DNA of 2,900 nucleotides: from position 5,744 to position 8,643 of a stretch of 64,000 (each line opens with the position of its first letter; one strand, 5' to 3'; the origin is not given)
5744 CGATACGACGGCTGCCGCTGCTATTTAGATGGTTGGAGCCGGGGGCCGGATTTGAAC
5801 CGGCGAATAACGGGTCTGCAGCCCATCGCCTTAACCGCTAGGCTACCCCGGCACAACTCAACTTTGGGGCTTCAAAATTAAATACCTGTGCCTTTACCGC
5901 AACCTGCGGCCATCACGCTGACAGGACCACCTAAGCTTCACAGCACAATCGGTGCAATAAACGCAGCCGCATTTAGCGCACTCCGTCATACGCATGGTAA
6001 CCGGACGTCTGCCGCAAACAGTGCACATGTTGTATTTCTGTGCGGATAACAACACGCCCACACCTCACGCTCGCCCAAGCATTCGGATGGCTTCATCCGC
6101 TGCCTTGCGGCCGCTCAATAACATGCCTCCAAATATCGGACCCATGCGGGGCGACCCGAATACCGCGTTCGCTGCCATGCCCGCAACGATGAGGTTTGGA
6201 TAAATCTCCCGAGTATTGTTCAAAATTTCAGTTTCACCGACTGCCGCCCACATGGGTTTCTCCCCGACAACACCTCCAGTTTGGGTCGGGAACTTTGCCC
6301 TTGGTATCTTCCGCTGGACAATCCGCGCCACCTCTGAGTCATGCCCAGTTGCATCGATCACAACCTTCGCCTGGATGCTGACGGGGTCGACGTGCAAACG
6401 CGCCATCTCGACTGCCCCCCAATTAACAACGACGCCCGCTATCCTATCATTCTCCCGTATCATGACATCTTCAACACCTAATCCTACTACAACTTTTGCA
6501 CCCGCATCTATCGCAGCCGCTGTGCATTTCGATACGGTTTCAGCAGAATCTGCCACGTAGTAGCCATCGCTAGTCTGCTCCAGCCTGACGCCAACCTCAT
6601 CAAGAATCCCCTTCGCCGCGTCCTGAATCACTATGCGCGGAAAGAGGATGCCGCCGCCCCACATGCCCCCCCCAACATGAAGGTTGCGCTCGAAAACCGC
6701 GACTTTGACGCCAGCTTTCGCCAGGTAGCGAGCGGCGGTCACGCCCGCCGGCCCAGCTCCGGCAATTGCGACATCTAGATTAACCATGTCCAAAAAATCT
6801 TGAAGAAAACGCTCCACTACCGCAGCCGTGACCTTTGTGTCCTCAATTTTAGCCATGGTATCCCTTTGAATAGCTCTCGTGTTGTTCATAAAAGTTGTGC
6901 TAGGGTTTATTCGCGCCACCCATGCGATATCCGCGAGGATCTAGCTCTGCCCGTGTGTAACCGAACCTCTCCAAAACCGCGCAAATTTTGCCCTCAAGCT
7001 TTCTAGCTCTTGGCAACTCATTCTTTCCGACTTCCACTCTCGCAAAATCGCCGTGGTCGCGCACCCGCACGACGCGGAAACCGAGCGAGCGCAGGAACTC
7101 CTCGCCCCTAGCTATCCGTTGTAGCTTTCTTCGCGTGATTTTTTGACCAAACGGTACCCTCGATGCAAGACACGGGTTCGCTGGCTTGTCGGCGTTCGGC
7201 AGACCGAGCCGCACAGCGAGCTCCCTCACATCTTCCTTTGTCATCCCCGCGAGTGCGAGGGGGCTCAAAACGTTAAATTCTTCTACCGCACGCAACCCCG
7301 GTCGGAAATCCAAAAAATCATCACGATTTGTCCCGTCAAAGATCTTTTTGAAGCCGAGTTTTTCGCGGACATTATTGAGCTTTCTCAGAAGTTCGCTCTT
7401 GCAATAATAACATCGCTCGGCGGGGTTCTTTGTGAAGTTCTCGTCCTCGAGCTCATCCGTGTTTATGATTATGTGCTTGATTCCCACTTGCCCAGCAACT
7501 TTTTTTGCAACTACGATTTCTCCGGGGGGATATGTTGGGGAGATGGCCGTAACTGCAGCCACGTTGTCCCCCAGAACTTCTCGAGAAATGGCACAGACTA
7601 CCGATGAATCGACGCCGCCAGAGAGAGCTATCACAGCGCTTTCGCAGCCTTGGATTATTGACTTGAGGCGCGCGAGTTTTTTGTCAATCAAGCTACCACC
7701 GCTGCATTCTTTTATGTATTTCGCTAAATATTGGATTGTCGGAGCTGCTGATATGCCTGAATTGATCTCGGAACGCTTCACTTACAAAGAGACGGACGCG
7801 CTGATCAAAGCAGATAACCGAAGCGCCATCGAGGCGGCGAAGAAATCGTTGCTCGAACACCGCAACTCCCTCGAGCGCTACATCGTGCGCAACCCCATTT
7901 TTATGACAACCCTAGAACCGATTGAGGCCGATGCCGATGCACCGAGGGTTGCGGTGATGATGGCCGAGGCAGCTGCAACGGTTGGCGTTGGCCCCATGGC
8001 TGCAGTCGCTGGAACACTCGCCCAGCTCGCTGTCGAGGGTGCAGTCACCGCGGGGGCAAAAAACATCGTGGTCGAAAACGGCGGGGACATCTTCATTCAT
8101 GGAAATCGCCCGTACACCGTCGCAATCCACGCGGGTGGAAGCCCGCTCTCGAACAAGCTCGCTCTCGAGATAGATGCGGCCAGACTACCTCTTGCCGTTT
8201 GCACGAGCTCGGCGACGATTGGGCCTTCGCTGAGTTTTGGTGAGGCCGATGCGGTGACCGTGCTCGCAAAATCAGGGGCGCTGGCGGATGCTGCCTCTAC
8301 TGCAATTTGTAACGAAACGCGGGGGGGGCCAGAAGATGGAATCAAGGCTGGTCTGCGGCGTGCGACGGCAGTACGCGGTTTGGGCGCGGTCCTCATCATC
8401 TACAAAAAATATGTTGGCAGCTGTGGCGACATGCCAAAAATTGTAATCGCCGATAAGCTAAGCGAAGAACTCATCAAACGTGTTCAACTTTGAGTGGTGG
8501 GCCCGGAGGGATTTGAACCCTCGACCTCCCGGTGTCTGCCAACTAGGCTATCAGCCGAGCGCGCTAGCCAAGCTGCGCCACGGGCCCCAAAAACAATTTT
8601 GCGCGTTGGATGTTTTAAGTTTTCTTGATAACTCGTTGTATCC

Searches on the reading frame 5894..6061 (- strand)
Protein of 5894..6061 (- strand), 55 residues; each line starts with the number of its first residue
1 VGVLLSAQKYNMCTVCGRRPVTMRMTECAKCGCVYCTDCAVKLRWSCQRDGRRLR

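Call 3: search_protein_families(library=pfam, proteins=[window:5894-6061:-], max_evalue=0.01)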
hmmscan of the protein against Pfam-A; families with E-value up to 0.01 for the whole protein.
window:5894-6061:- (55 aa): 0 families

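Call 4: search_protein_families(library=ncbifam, proteins=[window:5894-6061:-], max_evalue=0.01)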
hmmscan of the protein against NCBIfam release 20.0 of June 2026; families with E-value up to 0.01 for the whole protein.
window:5894-6061:- (55 aa): 0 families

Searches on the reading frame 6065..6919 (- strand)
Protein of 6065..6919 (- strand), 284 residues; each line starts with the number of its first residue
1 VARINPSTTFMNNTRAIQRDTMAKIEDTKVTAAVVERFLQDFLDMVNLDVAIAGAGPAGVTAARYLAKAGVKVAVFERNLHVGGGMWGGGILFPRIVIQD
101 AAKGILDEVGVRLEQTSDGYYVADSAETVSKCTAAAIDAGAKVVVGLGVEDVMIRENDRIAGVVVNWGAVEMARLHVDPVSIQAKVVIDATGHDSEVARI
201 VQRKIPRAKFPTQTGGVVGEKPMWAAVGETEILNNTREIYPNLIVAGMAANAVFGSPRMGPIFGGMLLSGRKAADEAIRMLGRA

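Call 3: search_protein_families(library=pfam, proteins=[window:6065-6919:-], max_evalue=0.01)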
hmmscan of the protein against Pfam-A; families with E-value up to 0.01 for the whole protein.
window:6065-6919:- (284 aa): 11 families
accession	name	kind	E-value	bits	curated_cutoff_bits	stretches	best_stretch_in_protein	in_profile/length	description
PF01946.23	Thi4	-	8.8e-83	277.6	26.2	1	32-263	2-235/235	Thi4 family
PF12831.13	FAD_oxidored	-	7.9e-12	45.6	27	1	49-193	1-146/416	FAD dependent oxidoreductase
PF07992.20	Pyr_redox_2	-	8.3e-08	32.4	26.1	1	49-194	2-110/291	Pyridine nucleotide-disulphide oxidoreductase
PF13450.12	NAD_binding_8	-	9e-08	32.7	21.9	1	52-84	1-33/68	NAD(P)-binding Rossmann-like domain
PF01266.30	DAO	-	1e-07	32.3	27.9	1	49-85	1-37/353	FAD dependent oxidoreductase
PF01494.25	FAD_binding_3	-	3e-06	27.1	22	1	48-79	2-33/349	FAD binding domain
PF01593.30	Amino_oxidase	-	0.00012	22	19.8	1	58-87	2-31/443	Flavin containing amine oxidoreductase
PF03486.20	HI0933_like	-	0.0011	18.9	50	1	49-83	2-36/244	HI0933-like protein Rossmann domain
PF00890.30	FAD_binding_2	-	0.0033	17.1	20.4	1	49-83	1-35/414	FAD binding domain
PF01134.28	GIDA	-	0.0048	16.5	22.1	1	49-80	1-32/391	Glucose inhibited division protein A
PF00899.27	ThiF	-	0.0087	15.7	28.1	0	44-72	17-45/238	ThiF family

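Call 4: search_protein_families(library=ncbifam, proteins=[window:6065-6919:-], max_evalue=0.01)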
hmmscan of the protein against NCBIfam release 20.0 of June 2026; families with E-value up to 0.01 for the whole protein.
window:6065-6919:- (284 aa): 96 families (the best 25 are shown)
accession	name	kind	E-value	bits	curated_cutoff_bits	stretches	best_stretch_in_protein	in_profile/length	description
TIGR00292.1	TIGR00292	equivalog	1.5e-95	319.3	148.3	1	27-279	1-251/254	sulfide-dependent adenosine diphosphate thiazole synthase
TIGR02032.1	GG-red-SF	subfamily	3.1e-11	43.5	158.8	1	49-202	2-156/297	geranylgeranyl reductase family protein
NF041160.1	DGGPL_Thplmales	equivalog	1.4e-08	34.1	780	1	45-201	1-167/396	digeranylgeranylglycerophospholipid reductase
NF009454.0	PRK12814.1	equivalog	2e-08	33.1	916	1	34-90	180-236/657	putative NADPH-dependent glutamate synthase small subunit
NF009409.0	PRK12770.1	subfamily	4.6e-08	32.5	343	1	47-112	18-85/360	putative glutamate synthase subunit beta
TIGR01318.1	gltD_gamma_fam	subfamily_domain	5.1e-08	31.9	482.95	1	46-91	140-184/467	glutamate synthase, small subunit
NF041080.1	DGGGPL_reductase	equivalog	8.3e-08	31.5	580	1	48-79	2-33/447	digeranylgeranylglycerophospholipid reductase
TIGR01317.1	GOGAT_sm_gam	subfamily_domain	1e-07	31.2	447.7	1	48-86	144-182/485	glutamate synthase small subunit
NF010590.0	PRK13984.1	equivalog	1.2e-07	30.3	946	1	35-89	276-330/611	putative oxidoreductase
NF009414.0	PRK12778.1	equivalog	4.6e-07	28.5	1103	1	40-98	424-484/752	bifunctional dihydroorotate dehydrogenase B NAD binding subunit/NADPH-dependent glutamate synthase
NF009410.0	PRK12771.1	subfamily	5.7e-07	28.5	516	1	49-112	140-204/566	NAD(P)-binding protein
TIGR01316.1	gltA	equivalog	8e-07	28.2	471.75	1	46-97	132-185/449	NADPH-dependent glutamate synthase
NF005547.0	PRK07208.1-3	equivalog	8.5e-07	28.1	380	1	49-84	6-41/465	hypothetical protein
TIGR03315.1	Se_ygfK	equivalog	9.2e-07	26.7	835.3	1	30-85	520-575/1012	putative selenate reductase subunit YgfK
NF005545.0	PRK07208.1-1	equivalog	1.1e-06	27.3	451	1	47-85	7-45/504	hypothetical protein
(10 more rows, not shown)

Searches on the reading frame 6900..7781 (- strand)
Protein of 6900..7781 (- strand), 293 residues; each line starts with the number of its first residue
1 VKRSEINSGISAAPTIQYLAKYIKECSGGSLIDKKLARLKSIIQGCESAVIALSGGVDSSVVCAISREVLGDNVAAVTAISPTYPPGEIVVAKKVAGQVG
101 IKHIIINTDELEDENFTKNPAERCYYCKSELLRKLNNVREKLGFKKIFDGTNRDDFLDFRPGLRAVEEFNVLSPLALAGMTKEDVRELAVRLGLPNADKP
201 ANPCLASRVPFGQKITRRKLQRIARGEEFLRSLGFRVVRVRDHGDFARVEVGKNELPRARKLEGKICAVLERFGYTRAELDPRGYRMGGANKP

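Call 3: search_protein_families(library=pfam, proteins=[window:6900-7781:-], max_evalue=0.01)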
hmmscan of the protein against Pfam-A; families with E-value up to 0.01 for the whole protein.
window:6900-7781:- (293 aa): 4 families
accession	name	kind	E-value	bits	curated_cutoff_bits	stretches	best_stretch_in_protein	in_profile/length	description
PF02540.23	NAD_synthase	-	5.7e-09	35.9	21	1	44-111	16-84/242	NAD synthase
PF00733.27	Asn_synthase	-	8.4e-08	32.7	21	1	51-114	22-87/354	Asparagine synthase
PF06508.19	QueC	-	5e-06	26.6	22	1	49-112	2-64/210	Queuosine biosynthesis protein QueC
PF03054.22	tRNA_Me_trans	-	0.00012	22.2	20.6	0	50-78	4-31/202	tRNA methyl transferase HUP domain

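Call 4: search_protein_families(library=ncbifam, proteins=[window:6900-7781:-], max_evalue=0.01)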
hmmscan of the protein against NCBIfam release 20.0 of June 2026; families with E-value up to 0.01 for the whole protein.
window:6900-7781:- (293 aa): 13 families
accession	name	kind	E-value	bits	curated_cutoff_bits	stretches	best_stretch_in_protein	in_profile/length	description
TIGR00268.2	TIGR00268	equivalog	2.1e-88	295.9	150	1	35-291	2-259/259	ATP-dependent sacrificial sulfur transferase LarE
NF010587.0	PRK13980.1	equivalog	7.8e-11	41.7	255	1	44-121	29-107/267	NAD+ synthase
TIGR00552.1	nadE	equivalog_domain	8.8e-10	38.2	63.65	1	45-113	21-91/251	NAD(+) synthase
TIGR00884.1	guaA_Cterm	equivalog_domain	1.6e-09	37.5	338.75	1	31-225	2-211/310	glutamine-hydrolyzing GMP synthase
TIGR00364.1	TIGR00364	equivalog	2.9e-07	30.2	150.3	1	49-113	1-64/201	7-cyano-7-deazaguanine synthase QueC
NF001138.1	PRK00143.1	equivalog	1.4e-06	27.5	284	1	50-110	3-70/345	tRNA 2-thiouridine(34) synthase MnmA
NF000848.1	PRK00074.1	equivalog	1.7e-06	27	400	1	21-77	189-245/512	glutamine-hydrolyzing GMP synthase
NF010588.0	PRK13981.1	equivalog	1.9e-05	23.3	479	1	45-111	284-351/546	NAD+ synthase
TIGR01536.1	asn_synth_AEB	equivalog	7.3e-05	21.9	267.1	1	51-110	257-319/517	asparagine synthase (glutamine-hydrolyzing)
NF002048.0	PRK00876.1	subfamily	0.00012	21.1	313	1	48-107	39-99/330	NAD(+) synthase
TIGR00420.1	trmU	equivalog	0.0012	17.8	236.95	0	50-109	4-72/351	tRNA 2-thiouridine(34) synthase MnmA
NF010392.0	PRK13820.1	equivalog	0.0052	15.8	512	1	48-110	4-66/395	argininosuccinate synthase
NF033535.1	lass_lactam_cya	exception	0.0089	14.6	525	0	45-156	255-375/668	lasso peptide isopeptide bond-forming cyclase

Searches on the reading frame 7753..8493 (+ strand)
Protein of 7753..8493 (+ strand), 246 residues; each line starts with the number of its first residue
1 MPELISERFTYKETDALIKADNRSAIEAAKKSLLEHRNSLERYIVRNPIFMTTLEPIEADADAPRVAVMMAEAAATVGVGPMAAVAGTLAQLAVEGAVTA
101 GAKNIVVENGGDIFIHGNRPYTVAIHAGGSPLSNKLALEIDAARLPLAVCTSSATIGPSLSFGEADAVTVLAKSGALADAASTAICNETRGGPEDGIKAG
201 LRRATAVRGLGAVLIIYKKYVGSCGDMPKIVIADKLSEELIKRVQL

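Call 53: search_protein_families(library=pfam, proteins=[window:7753-8493:+], max_evalue=0.001)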
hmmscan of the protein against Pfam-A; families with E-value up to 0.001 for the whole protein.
window:7753-8493:+ (246 aa): 1 family
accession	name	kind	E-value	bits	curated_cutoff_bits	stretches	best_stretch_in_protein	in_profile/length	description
PF02424.20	ApbE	-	7.1e-06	26.2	25.6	0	79-153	126-196/266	ApbE family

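Call 55: search_protein_families(library=ncbifam, proteins=[window:7753-8493:+], max_evalue=0.00001)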
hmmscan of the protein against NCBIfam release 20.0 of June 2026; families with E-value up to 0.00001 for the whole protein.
window:7753-8493:+ (246 aa): 4 families
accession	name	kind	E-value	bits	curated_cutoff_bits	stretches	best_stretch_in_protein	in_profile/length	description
NF003324.0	PRK04334.1-4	equivalog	6.1e-74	248.8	275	1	5-240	2-234/238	hypothetical protein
NF003321.0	PRK04334.1-1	equivalog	6.7e-71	238.8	262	1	4-235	3-237/248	hypothetical protein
NF003323.0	PRK04334.1-3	equivalog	7.1e-67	225.4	271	1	9-228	27-245/250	hypothetical protein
NF003322.0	PRK04334.1-2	equivalog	2e-20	73.1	290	1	62-189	70-203/295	hypothetical protein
